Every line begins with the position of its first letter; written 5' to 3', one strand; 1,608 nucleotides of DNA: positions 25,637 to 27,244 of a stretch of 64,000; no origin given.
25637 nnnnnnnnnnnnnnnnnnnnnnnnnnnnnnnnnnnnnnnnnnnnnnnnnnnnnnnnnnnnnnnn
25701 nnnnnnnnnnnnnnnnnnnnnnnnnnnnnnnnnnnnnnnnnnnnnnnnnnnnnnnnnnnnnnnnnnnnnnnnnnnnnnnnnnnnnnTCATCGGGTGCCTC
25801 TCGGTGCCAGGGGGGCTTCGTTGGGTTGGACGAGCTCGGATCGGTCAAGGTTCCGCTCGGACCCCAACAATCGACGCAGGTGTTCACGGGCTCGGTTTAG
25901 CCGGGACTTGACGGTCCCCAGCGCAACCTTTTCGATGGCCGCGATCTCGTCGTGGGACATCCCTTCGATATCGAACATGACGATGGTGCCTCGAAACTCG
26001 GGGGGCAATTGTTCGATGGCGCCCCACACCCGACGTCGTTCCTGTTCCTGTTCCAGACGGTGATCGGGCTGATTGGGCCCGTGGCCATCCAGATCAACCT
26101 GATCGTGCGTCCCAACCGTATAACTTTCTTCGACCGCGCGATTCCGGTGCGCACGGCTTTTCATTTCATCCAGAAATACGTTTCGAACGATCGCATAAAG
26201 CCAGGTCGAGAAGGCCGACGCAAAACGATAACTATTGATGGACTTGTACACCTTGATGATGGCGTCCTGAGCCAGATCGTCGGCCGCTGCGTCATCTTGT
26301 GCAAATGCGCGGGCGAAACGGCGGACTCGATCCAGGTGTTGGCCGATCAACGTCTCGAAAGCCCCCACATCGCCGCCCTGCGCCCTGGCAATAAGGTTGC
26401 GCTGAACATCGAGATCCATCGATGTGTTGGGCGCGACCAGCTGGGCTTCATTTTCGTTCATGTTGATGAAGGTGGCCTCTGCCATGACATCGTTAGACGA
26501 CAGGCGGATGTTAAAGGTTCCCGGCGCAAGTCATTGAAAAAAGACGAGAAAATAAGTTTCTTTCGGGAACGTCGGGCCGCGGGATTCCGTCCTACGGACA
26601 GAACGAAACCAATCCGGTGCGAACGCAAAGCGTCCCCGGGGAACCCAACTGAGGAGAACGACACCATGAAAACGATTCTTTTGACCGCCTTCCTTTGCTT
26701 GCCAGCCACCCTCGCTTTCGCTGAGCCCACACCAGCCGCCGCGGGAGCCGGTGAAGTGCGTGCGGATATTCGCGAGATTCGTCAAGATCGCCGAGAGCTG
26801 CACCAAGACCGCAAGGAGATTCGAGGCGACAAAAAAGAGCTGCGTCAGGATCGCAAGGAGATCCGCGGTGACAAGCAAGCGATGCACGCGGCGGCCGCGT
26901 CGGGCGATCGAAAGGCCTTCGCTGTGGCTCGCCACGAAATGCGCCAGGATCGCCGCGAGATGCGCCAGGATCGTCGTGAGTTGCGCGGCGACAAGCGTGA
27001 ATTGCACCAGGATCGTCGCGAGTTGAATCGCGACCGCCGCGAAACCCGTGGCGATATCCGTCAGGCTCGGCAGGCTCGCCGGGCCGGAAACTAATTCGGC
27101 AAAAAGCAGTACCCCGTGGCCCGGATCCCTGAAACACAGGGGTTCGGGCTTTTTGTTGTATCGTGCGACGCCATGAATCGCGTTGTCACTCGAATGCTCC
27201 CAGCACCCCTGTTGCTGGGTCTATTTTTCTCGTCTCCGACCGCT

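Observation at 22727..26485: ECF sigma / anti-sigma / secreted RE-rich protein / TPR-beta-barrel outer-membrane protein: a four-gene envelope module with ATGA junctions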

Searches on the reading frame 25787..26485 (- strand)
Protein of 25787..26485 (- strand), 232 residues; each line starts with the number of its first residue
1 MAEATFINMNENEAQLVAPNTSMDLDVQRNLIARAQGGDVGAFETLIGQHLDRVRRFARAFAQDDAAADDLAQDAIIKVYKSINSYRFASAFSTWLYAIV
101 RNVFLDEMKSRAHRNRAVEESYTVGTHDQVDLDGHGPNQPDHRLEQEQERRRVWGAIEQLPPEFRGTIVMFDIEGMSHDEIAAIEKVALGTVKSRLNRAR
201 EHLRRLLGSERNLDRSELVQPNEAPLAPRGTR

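Call 3: search_protein_families(library=pfam, proteins=[window:25787-26485:-], max_evalue=0.01)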
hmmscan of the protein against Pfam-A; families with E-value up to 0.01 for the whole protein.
window:25787-26485:- (232 aa): 5 families
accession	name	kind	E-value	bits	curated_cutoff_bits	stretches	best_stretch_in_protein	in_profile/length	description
PF04542.20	Sigma70_r2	-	4.7e-17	62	24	1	46-112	1-69/71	Sigma-70 region 2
PF08281.18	Sigma70_r4_2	-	3.7e-13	49.3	25.7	1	151-203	2-54/54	Sigma-70, region 4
PF04545.22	Sigma70_r4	-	2.6e-08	33.7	24.1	1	156-204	1-49/50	Sigma-70, region 4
PF22029.2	PhyR_sigma2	-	1.6e-07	31.7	27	1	47-99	1-53/55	Sigma2 domain of PhyR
PF07638.17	Sigma70_ECF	-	2.7e-05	24.6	21.1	1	30-205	6-181/185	ECF sigma factor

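Call 5: search_protein_families(library=ncbifam, proteins=[window:25787-26485:-], max_evalue=0.1)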
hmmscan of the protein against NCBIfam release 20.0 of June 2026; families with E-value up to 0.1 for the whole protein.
window:25787-26485:- (232 aa): 106 families (the best 25 are shown)
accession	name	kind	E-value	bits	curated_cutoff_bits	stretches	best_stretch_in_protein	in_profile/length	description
NF008888.0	PRK11922.1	equivalog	2.9e-36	125.2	204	1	19-209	8-198/231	RNA polymerase sigma factor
NF009166.1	PRK12513.1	equivalog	3.4e-36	124.8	206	1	28-210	9-189/193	RNA polymerase sigma factor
NF007225.0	PRK09643.1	equivalog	7.4e-35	120.5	190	1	24-213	10-188/204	RNA polymerase sigma factor SigM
NF007229.0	PRK09647.1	equivalog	1.9e-33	115.6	265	1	26-213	29-208/220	RNA polymerase sigma factor SigE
NF004113.0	PRK05602.1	equivalog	1.2e-31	110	208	1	11-212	15-206/211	RNA polymerase sigma factor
NF009171.0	PRK12518.1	equivalog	1.6e-31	109.6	208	1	26-208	12-185/191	RNA polymerase sigma factor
NF009185.0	PRK12533.1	equivalog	1.1e-30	107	248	1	40-210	28-196/231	RNA polymerase sigma factor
TIGR02939.1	RpoE_Sigma70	equivalog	1.1e-30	107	236.15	1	26-206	5-185/190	RNA polymerase sigma factor RpoE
NF007223.0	PRK09641.1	equivalog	3.4e-30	105.3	209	1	28-208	5-185/187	RNA polymerase sigma factor SigW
TIGR02937.1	sigma70-ECF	superfamily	7.6e-30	103.7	42.9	1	42-206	2-164/165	sigma-70 family RNA polymerase sigma factor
NF007216.0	PRK09638.1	equivalog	5.1e-29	101.3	194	1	29-209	6-176/180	RNA polymerase sigma factor SigY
NF009198.0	PRK12546.1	equivalog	1.4e-27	96.6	270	1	47-212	13-166/188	RNA polymerase sigma factor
TIGR02948.1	SigW_bacill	equivalog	4.8e-27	95.2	243.1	1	27-208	4-185/187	RNA polymerase sigma factor SigW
NF009164.0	PRK12511.1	equivalog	2e-26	92.6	185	1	49-210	12-162/182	RNA polymerase sigma factor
TIGR02985.1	Sig70_bacteroi1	subfamily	1.1e-24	87.5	126.4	1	42-206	2-161/162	RNA polymerase sigma-70 factor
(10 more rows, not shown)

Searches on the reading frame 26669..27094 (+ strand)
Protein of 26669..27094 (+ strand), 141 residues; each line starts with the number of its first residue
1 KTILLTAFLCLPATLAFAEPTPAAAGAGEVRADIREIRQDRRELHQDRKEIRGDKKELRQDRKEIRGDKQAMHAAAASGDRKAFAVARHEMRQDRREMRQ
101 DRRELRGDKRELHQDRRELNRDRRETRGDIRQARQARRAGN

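Call 3: search_protein_families(library=pfam, proteins=[window:26669-27094:+], max_evalue=0.01)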
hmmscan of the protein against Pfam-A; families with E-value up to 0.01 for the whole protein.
window:26669-27094:+ (141 aa): 1 family
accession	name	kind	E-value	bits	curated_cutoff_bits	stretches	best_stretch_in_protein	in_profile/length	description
PF09789.14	CC149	-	0.0032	17.3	30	1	29-125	72-167/316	Coiled-coil domain-containing protein 149-A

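Call 5: search_protein_families(library=ncbifam, proteins=[window:26669-27094:+], max_evalue=0.1)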
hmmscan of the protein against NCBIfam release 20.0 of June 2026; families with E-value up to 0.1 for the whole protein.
window:26669-27094:+ (141 aa): 6 families
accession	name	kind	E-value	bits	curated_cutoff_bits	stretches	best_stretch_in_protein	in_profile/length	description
NF005283.0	PRK06800.1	equivalog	0.00035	20.5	192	1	15-97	22-102/228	flagellar assembly protein H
NF047408.1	SA0632_fam_LP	equivalog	0.0038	16.8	70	0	37-64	27-54/68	SA0632 family lipoprotein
TIGR01069.2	mutS2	equivalog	0.0086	14.4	400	1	32-132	520-623/790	endonuclease MutS2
TIGR02169.1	SMC_prok_A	equivalog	0.012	13.3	729.4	1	29-137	796-906/1165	chromosome segregation protein SMC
TIGR04211.1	SH3_and_anchor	equivalog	0.029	14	65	1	27-122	68-161/198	TIGR04211 family SH3 domain-containing protein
NF043058.1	T4SS_LegC2C7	subfamily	0.047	12.6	350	1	33-122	144-232/348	LegC2/C7 family Dot/Icm T4SS effector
